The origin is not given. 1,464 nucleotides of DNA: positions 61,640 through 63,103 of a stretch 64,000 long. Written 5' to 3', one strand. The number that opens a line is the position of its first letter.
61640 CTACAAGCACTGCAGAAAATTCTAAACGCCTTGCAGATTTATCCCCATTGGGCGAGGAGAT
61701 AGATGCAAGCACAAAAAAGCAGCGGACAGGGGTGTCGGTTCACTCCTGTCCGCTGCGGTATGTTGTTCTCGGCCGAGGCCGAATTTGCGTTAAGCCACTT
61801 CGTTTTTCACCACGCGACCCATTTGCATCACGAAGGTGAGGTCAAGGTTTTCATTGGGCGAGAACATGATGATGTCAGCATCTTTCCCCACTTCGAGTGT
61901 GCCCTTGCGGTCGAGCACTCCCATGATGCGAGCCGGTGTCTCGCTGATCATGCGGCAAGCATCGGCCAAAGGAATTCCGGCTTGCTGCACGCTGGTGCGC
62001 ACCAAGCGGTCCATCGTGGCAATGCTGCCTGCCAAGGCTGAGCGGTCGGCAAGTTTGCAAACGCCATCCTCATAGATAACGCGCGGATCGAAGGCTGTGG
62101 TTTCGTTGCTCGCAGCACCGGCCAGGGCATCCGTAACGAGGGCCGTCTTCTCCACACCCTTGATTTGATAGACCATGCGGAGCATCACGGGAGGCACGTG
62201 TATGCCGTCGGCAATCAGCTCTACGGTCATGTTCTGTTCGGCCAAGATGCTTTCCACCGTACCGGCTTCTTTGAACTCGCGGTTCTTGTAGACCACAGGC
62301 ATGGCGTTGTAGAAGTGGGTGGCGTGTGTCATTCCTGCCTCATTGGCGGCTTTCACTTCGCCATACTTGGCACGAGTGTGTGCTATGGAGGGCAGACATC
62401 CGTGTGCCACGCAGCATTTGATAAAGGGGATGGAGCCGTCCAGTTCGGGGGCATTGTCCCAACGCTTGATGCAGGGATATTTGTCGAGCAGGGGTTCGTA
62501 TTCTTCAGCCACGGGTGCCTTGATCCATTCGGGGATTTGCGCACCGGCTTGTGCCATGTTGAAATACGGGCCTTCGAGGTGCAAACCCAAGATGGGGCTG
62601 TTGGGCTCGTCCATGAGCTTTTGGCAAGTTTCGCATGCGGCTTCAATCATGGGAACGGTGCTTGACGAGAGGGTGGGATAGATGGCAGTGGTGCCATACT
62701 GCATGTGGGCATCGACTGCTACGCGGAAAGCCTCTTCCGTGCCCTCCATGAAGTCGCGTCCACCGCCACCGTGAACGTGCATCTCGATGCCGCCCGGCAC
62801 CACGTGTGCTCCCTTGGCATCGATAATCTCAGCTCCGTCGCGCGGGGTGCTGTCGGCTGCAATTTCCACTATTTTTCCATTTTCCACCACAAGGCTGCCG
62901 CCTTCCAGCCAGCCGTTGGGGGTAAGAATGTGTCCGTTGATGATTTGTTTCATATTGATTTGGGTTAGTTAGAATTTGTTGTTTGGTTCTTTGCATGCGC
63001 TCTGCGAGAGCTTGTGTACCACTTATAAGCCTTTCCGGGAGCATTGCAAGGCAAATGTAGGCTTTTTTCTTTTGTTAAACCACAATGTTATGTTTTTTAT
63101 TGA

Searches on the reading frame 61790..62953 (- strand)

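Call 55: search_protein_families(library=pfam, proteins=[window:61790-62953:-], max_evalue=0.00001)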
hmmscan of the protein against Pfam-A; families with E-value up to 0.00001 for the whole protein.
window:61790-62953:- (387 aa): 2 families
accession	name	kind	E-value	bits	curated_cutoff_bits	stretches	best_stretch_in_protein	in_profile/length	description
PF01979.26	Amidohydro_1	-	4.6e-21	75.9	25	1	51-375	2-340/345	Amidohydrolase family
PF07969.17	Amidohydro_3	-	3.9e-14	53.4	29.7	1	326-367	406-447/472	Amidohydrolase family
